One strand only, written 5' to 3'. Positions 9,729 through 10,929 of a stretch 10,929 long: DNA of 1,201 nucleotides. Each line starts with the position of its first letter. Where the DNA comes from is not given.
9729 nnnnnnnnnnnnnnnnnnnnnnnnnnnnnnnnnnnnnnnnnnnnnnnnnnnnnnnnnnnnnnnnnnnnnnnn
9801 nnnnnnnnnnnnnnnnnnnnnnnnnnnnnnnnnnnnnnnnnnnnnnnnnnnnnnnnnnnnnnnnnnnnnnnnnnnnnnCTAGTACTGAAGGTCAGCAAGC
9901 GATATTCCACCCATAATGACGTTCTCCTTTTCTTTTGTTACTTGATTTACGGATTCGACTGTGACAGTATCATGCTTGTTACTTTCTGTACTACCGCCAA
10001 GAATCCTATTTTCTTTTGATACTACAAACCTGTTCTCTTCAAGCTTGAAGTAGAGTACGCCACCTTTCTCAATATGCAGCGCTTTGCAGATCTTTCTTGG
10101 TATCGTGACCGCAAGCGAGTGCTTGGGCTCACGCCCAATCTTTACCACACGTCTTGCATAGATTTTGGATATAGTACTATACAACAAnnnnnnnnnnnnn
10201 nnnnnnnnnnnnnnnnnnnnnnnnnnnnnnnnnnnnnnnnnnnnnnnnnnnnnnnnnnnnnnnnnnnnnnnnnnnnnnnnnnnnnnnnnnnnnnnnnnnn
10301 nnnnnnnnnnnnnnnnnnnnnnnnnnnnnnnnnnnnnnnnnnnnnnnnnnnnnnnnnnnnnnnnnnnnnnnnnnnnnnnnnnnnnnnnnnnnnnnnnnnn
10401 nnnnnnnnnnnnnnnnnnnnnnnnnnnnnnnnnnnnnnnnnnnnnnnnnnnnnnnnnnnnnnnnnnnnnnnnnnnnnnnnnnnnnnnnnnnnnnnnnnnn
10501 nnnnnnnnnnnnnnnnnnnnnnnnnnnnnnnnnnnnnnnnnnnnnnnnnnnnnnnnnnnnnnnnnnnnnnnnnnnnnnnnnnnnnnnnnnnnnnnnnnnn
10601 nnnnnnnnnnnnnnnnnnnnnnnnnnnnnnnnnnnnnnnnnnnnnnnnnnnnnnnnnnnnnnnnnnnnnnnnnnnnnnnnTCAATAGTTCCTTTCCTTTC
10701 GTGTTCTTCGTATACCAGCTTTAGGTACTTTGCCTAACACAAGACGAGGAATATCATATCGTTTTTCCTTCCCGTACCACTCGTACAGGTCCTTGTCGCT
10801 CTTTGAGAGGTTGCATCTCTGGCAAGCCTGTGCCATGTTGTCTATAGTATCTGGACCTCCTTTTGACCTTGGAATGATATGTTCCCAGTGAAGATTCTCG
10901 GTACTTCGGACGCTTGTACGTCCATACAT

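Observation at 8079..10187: Candidate archaeal actin-based segregation module with AbrB-fold adaptors instead of a ParR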

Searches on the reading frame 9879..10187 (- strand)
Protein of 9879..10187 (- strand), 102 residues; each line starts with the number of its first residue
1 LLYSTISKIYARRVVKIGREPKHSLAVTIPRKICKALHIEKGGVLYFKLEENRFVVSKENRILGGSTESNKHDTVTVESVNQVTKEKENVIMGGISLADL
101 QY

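Call 3: search_protein_families(library=pfam, proteins=[window:9879-10187:-], max_evalue=1)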
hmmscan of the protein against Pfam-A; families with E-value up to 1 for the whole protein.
window:9879-10187:- (102 aa): 1 family
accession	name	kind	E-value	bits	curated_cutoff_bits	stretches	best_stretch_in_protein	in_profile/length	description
PF04014.23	MazE_antitoxin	-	3.5e-05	24.1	24.7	1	24-61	7-45/48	Antidote-toxin recognition MazE, bacterial antitoxin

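Call 4: search_protein_families(library=ncbifam, proteins=[window:9879-10187:-], max_evalue=1)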
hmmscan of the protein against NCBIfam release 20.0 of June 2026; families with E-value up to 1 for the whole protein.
window:9879-10187:- (102 aa): 1 family
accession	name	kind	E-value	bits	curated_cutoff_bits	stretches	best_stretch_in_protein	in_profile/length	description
TIGR02609.1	doc_partner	hypoth_equivalog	0.012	16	55.9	1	24-61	9-46/74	putative addiction module antidote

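Call 7: search_solved_structures(query=window:9879-10187:-, max_evalue=10)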
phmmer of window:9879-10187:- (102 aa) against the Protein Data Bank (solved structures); distinct sequences matched with E-value up to 10: 0.

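Call 33: find_homologous_proteins(query=window:9879-10187:-, max_evalue=0.001)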
Query window:9879-10187:- (102 aa): 14 proteins with E <= 0.001 among 17 candidates.
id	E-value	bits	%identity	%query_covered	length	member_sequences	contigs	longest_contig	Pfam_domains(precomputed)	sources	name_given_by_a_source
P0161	1.5e-49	184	99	87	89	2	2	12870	-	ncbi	ncbi:MAG: AbrB/MazE/SpoVT family DNA-binding domain-containing protein [Nitrosopumilaceae archaeon]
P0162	5.0e-35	137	71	94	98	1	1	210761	-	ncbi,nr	ncbi:MAG: AbrB/MazE/SpoVT family DNA-binding domain-containing protein [Thaumarchaeota archaeon]|nr:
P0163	6.9e-33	130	69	93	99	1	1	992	PF04014.24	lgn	-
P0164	1.9e-31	126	66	95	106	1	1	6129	-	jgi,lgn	jgi:bifunctional DNA-binding transcriptional regulator/antitoxin component of YhaV-PrlF toxin-antito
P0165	2.6e-31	125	68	93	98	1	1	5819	-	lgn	-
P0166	5.5e-30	121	66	95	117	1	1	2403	-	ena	-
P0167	5.5e-27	111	60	95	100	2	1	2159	-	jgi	jgi:antitoxin component of MazEF toxin-antitoxin module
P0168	6.5e-27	111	59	95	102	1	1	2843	-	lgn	-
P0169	9.0e-27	111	64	94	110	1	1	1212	-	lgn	-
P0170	1.0e-26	110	65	94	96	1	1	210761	-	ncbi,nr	ncbi:MAG: AbrB/MazE/SpoVT family DNA-binding domain-containing protein [Thaumarchaeota archaeon]|nr:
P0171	2.2e-26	109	64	95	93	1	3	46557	-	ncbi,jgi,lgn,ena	-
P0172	2.3e-26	109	64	84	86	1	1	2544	-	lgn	-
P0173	3.6e-26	109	60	95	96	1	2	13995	-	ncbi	ncbi:MAG: AbrB/MazE/SpoVT family DNA-binding domain-containing protein [Nitrosotalea sp.]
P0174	2.8e-25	106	61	95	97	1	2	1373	-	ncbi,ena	-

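Call 58: search_solved_structures(query=A6, max_evalue=10, show_alignments=2)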
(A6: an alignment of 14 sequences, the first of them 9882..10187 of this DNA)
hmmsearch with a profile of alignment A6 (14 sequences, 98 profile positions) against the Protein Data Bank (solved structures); distinct sequences matched with E-value up to 10: 2.
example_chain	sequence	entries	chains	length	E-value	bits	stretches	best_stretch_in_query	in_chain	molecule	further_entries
5kca_A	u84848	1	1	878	0.32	14.2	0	33-48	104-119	Cerebellin-1,Cerebellin-1,Cerebellin-1,Glutamate receptor ionotropic, delta-2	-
9db6_A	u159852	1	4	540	1.4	12.2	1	32-64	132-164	BNR/Asp-box repeat protein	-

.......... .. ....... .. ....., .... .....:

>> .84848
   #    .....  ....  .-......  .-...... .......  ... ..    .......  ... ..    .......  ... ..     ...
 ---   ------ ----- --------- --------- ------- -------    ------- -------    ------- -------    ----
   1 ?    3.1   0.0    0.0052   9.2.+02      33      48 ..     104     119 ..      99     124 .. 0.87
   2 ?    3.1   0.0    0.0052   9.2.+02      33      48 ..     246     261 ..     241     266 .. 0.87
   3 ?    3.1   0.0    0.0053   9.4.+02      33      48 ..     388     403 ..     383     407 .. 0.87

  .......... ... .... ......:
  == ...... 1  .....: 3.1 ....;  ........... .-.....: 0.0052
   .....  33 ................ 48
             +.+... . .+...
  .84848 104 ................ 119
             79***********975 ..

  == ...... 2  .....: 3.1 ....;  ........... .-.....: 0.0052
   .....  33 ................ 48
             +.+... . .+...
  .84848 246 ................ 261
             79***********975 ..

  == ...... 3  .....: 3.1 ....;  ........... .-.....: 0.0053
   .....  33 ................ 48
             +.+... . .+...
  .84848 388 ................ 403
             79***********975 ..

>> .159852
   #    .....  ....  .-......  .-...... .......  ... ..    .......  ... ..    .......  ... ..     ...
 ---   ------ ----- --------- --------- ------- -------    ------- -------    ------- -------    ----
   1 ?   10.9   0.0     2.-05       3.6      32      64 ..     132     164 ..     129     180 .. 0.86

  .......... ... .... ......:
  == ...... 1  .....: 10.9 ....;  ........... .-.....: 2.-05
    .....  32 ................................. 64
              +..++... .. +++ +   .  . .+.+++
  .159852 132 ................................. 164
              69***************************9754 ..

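Call 75: search_protein_families(library=phrogs, proteins=[window:9879-10187:-], max_evalue=0.01)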
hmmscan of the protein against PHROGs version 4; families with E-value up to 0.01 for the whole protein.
window:9879-10187:- (102 aa): 0 families

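Call 87: search_protein_families(library=pfam, alignment_id=A6, max_evalue=0.01)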
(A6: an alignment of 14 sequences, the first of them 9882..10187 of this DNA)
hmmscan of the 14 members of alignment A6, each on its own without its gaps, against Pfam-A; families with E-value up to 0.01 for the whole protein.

A. member 1, window:9882-10187:- (102 aa): 1 family
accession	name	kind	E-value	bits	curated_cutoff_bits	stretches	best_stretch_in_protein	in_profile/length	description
PF04014.23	MazE_antitoxin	-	3.5e-05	24.1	24.7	1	24-61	7-45/48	Antidote-toxin recognition MazE, bacterial antitoxin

B. families by the number of members that match (of 14 scanned): 1 family
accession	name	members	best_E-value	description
PF04014.23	MazE_antitoxin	13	6.6e-06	Antidote-toxin recognition MazE, bacterial antitoxin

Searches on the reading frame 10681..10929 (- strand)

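Call 3: search_protein_families(library=pfam, proteins=[window:10681-10929:-], max_evalue=1)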
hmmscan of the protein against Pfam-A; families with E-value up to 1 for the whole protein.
window:10681-10929:- (82 aa): 3 families
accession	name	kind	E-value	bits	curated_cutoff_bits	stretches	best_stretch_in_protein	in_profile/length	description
PF01844.29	HNH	-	7.7e-12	45.6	21.4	1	9-46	10-47/47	HNH endonuclease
PF14279.12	HNH_5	-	3.2e-10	40.2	27.5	1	10-45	10-45/56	HNH endonuclease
PF13395.12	HNH_4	-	0.0022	18.4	22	1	9-46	15-51/54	HNH endonuclease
